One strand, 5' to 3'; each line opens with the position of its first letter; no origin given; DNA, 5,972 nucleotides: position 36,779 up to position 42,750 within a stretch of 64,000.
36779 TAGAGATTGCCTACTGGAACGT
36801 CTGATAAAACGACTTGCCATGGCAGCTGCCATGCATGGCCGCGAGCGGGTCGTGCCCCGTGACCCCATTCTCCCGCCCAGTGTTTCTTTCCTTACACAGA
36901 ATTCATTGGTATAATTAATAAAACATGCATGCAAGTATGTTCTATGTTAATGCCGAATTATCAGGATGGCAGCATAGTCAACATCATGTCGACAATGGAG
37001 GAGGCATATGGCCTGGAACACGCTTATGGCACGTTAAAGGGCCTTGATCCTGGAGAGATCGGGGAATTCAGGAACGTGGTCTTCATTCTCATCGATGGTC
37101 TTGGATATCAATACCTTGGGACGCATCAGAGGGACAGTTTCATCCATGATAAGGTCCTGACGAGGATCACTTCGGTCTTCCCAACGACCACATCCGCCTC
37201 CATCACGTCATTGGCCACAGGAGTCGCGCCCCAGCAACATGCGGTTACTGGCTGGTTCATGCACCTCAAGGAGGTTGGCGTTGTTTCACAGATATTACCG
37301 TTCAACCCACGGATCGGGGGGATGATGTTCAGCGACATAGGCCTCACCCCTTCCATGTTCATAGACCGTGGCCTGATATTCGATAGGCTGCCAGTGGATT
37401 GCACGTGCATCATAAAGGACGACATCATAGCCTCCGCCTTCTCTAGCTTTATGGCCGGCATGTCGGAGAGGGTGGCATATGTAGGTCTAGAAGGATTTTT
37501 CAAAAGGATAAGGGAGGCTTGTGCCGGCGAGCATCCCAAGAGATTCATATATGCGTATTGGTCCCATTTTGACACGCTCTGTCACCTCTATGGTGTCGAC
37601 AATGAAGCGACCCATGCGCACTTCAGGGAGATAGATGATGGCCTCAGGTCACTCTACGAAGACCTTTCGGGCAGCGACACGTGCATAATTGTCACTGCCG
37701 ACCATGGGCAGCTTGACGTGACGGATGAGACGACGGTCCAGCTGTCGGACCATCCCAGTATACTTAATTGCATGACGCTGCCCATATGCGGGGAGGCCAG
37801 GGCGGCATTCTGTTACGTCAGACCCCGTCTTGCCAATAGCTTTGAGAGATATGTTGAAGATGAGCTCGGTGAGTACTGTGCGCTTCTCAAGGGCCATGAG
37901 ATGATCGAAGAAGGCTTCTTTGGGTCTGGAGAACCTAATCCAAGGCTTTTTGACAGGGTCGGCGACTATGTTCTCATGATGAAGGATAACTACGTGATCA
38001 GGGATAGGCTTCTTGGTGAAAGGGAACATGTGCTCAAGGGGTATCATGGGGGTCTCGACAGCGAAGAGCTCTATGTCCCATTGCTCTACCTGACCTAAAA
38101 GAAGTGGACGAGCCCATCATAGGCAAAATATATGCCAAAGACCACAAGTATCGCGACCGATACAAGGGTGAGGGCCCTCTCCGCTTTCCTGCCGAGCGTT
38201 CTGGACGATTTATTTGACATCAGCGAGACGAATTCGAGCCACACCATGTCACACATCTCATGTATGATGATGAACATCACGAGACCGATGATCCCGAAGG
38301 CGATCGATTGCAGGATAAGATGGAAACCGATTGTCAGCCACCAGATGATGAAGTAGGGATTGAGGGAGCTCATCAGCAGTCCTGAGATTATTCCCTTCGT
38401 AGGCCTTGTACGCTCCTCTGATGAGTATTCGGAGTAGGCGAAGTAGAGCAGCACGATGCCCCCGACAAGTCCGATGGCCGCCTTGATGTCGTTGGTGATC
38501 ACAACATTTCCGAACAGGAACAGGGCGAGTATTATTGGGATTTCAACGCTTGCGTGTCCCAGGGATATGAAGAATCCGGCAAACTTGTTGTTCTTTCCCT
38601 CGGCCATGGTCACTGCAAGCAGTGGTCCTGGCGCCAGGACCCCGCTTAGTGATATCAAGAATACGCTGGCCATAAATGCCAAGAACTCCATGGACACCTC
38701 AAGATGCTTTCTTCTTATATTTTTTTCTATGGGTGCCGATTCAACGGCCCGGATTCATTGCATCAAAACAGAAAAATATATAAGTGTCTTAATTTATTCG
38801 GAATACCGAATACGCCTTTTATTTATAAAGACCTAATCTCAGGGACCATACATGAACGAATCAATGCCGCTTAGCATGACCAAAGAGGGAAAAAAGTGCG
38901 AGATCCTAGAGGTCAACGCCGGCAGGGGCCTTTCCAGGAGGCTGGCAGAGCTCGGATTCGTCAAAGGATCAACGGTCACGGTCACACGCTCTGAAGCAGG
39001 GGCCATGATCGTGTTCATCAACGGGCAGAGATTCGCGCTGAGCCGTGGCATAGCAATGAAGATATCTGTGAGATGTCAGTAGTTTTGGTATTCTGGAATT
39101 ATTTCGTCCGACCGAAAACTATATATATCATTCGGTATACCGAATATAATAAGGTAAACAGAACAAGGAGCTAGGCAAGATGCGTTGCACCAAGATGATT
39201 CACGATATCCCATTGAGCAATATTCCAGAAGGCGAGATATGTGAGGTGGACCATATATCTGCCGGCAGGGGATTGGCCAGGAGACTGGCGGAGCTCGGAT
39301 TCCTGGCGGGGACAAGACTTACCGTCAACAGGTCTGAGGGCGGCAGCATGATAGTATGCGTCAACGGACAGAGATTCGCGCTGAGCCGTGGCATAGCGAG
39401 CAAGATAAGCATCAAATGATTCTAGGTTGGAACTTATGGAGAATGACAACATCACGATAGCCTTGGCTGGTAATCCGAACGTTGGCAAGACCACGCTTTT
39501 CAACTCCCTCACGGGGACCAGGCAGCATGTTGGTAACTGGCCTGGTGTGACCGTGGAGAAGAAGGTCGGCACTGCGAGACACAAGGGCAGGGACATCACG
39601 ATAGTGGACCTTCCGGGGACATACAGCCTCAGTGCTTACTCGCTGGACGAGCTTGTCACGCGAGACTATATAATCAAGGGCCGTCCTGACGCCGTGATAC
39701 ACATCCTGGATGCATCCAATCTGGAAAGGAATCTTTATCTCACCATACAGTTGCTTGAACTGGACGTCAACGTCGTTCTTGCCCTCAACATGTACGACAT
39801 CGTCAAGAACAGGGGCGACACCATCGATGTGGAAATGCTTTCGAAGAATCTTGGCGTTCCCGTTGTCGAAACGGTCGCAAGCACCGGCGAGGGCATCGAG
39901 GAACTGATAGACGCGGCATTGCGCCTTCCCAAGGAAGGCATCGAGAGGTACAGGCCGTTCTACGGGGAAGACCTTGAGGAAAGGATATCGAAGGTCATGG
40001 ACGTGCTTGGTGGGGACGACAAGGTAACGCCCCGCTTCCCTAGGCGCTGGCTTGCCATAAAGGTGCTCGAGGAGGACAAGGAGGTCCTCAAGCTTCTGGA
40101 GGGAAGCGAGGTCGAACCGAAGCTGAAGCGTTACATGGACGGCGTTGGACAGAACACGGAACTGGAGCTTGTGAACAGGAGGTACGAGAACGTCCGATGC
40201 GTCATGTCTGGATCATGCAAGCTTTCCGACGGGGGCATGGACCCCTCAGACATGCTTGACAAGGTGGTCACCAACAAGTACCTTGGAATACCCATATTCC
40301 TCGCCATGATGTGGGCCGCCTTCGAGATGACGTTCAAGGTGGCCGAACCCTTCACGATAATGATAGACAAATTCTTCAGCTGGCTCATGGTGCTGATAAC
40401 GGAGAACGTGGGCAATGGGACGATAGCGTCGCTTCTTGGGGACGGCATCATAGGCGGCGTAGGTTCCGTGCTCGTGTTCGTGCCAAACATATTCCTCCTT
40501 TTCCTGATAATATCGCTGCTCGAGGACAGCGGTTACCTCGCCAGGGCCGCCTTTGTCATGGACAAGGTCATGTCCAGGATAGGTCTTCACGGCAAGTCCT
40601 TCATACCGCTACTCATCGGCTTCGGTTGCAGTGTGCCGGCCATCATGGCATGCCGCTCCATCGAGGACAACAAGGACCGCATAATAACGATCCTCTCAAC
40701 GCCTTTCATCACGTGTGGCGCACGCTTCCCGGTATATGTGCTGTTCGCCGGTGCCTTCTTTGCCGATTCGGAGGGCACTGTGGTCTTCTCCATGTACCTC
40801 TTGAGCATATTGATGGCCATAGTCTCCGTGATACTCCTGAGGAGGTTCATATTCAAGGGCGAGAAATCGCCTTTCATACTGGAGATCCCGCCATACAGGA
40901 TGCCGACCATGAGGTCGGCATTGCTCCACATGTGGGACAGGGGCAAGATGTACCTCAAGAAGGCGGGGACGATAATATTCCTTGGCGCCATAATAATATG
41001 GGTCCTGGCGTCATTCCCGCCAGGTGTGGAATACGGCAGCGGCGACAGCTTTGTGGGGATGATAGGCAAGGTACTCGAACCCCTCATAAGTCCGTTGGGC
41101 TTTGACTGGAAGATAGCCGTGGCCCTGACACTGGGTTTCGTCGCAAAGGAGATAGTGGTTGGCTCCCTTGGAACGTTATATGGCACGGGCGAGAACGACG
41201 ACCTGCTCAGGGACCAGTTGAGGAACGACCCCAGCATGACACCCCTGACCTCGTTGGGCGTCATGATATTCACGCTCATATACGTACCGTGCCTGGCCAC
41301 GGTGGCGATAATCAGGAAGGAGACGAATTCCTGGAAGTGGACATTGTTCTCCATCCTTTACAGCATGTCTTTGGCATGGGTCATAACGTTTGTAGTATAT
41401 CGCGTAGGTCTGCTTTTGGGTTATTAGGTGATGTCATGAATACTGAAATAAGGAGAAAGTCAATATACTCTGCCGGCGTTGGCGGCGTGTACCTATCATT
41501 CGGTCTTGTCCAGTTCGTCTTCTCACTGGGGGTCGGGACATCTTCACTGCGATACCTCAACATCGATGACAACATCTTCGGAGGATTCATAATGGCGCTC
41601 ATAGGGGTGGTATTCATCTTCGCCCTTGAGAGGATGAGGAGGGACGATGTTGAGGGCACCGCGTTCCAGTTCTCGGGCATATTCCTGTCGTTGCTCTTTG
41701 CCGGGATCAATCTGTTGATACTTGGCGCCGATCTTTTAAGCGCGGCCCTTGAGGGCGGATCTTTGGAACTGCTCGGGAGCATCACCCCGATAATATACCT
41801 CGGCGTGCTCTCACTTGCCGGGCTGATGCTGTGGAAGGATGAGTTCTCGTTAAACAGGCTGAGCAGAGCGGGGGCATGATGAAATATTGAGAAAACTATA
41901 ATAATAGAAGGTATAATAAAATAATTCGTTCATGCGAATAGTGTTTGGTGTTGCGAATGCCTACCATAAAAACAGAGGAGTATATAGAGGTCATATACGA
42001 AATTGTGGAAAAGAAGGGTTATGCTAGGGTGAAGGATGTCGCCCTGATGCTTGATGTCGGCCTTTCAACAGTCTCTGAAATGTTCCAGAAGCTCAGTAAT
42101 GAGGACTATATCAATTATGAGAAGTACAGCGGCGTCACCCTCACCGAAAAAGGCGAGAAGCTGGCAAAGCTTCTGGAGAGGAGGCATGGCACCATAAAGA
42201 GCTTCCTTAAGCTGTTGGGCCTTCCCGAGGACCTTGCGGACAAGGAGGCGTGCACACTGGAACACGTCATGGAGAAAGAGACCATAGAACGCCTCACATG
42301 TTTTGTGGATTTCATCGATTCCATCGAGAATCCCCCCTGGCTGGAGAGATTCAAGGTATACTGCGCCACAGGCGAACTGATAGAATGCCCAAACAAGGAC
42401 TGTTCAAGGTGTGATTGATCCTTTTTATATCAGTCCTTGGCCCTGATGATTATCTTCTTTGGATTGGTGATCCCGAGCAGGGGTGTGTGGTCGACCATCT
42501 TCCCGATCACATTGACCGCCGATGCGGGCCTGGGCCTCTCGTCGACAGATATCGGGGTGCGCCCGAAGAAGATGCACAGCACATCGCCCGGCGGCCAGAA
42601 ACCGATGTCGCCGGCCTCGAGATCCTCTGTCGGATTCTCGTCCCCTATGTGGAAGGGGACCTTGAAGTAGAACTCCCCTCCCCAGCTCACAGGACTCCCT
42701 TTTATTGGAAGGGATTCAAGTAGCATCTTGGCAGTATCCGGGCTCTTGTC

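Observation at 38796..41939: Shared ATTCG-N6-CGAAT dyad before both feoA genes and the DtxR-family gene: candidate iron-responsive operator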

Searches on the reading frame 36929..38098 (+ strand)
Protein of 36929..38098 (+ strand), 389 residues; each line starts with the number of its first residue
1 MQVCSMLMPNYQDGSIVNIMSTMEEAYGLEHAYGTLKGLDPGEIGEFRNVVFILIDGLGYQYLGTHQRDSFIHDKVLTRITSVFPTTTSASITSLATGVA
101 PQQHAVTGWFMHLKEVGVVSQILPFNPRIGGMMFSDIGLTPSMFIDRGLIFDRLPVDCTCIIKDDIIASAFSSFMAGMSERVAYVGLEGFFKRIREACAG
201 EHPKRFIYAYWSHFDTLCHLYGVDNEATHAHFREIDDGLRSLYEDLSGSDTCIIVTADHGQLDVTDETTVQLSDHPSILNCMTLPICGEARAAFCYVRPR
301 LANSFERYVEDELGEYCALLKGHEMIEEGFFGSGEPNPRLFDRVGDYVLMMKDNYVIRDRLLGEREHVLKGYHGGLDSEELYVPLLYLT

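Call 7: search_protein_families(library=pfam, proteins=[window:36929-38098:+], max_evalue=0.01)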
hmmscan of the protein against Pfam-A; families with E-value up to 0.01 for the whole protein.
window:36929-38098:+ (389 aa): 4 families
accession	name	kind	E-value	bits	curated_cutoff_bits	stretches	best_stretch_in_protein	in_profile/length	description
PF01663.27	Phosphodiest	-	3.7e-22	79.8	23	2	197-374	157-340/342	Type I phosphodiesterase / nucleotide pyrophosphatase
PF08665.17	PglZ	-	3.3e-05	24.4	25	1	203-263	113-174/179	PglZ domain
PF01676.23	Metalloenzyme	-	0.00034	20.6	24.3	1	202-264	145-205/252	Metalloenzyme superfamily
PF00884.28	Sulfatase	-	0.0055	16.5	25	0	232-261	210-243/301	Sulfatase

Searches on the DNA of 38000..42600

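Call 40: search_rna_families(source=window, start=38000, end=42600, threshold=evalue, max_evalue=1)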
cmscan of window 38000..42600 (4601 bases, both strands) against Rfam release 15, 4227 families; matches with E-value up to 1: 0.
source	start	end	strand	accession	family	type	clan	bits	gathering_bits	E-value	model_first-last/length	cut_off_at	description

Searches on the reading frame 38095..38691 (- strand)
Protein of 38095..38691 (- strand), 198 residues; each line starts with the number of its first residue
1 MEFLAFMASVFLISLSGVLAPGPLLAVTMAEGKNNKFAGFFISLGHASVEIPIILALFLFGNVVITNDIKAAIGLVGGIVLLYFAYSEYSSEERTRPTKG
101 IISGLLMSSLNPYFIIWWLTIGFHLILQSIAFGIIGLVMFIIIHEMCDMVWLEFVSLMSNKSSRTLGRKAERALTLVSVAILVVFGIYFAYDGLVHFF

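Call 7: search_protein_families(library=pfam, proteins=[window:38095-38691:-], max_evalue=0.01)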
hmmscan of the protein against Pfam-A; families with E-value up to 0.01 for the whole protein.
window:38095-38691:- (198 aa): 2 families
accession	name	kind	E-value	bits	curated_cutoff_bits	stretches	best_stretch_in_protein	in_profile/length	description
PF01810.24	LysE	-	7.5e-22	78.2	25.6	1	15-193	1-193/193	LysE type translocator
PF24661.1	DUF7649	-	0.00062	20.3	27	1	53-118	10-75/85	Domain of unknown function (DUF7649)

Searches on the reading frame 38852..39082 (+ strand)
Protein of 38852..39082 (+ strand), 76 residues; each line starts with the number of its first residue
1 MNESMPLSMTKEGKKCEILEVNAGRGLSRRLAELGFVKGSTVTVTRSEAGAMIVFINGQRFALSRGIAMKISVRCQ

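Call 7: search_protein_families(library=pfam, proteins=[window:38852-39082:+], max_evalue=0.01)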
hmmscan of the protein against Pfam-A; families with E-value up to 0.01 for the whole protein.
window:38852-39082:+ (76 aa): 1 family
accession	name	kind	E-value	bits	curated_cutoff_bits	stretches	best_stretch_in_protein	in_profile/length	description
PF04023.20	FeoA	-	1.1e-19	70.7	23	1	5-74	1-73/74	FeoA domain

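Call 27: search_protein_families(library=ncbifam, proteins=[window:38852-39082:+], max_evalue=0.01)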
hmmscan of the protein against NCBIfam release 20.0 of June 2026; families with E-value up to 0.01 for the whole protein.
window:38852-39082:+ (76 aa): 0 families

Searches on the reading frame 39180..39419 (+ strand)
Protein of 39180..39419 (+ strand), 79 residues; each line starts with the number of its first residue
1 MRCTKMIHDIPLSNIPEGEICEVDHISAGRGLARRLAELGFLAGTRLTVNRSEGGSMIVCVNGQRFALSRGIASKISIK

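Call 7: search_protein_families(library=pfam, proteins=[window:39180-39419:+], max_evalue=0.01)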
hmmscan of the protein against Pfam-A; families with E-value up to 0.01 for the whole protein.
window:39180-39419:+ (79 aa): 1 family
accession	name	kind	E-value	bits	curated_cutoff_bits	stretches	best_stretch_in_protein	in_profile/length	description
PF04023.20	FeoA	-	5.5e-18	65.2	23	1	10-78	1-72/74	FeoA domain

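Call 27: search_protein_families(library=ncbifam, proteins=[window:39180-39419:+], max_evalue=0.01)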
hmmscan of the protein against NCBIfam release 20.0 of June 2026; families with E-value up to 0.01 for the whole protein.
window:39180-39419:+ (79 aa): 0 families

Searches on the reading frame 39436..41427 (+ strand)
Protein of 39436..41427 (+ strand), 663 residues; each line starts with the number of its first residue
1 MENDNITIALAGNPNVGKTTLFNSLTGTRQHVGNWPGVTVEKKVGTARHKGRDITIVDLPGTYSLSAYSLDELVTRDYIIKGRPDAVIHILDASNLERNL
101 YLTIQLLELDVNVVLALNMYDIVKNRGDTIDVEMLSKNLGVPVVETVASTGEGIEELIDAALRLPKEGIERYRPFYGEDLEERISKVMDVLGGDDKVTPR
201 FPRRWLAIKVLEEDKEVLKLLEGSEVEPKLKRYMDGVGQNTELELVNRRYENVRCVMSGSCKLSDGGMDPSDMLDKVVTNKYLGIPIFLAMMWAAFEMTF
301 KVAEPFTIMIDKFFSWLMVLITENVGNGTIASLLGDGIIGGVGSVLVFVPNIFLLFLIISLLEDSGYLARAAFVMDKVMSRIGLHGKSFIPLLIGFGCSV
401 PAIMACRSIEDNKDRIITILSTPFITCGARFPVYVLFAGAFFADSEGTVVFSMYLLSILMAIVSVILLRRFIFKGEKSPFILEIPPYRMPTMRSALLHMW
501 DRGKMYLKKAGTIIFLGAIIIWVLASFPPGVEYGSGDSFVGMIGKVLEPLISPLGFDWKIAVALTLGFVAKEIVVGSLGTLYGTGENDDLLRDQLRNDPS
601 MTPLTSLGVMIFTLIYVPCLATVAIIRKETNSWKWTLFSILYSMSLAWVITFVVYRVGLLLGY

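Call 7: search_protein_families(library=pfam, proteins=[window:39436-41427:+], max_evalue=0.01)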
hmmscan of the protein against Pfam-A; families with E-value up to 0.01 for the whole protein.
window:39436-41427:+ (663 aa): 9 families
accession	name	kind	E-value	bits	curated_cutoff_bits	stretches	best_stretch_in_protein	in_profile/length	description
PF02421.24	FeoB_N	-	2.6e-69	232.1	27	1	6-160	1-155/156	Ferrous iron transport protein B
PF07670.19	Gate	-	1.6e-45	154.2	29.6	2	345-441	1-104/104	Nucleoside recognition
PF07664.17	FeoB_C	-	1.3e-21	76.5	26.6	1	450-502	1-54/54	Ferrous iron transport protein B C terminus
PF01926.29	MMR_HSR1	-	3.3e-20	72.7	21.9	1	7-118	1-112/113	50S ribosome-binding GTPase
PF17910.6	FeoB_Cyto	-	3.2e-14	53.5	23.4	1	176-260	1-88/90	FeoB cytosolic helical domain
PF09439.16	SRPRB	-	1.6e-06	28.1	25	1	7-107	5-96/178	Signal recognition particle receptor beta subunit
PF03193.22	RsgA_GTPase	-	1.8e-05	25.1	30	0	96-158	42-101/174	RsgA GTPase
PF00009.33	GTP_EFTU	-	0.00022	21.3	26.5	0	36-163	53-184/188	Elongation factor Tu GTP binding domain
PF04548.22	AIG1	-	0.0034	17.2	27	1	7-94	2-94/212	AIG1 family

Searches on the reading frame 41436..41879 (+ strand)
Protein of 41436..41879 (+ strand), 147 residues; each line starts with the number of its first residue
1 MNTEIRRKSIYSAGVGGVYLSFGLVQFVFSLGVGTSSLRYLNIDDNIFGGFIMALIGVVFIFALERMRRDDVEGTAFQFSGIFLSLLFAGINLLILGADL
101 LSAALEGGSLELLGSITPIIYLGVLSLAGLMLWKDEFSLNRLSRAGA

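Call 7: search_protein_families(library=pfam, proteins=[window:41436-41879:+], max_evalue=0.01)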
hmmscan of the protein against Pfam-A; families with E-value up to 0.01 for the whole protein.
window:41436-41879:+ (147 aa): 0 families

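Call 27: search_protein_families(library=ncbifam, proteins=[window:41436-41879:+], max_evalue=0.01)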
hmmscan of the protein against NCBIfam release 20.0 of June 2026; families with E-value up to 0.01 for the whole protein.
window:41436-41879:+ (147 aa): 0 families
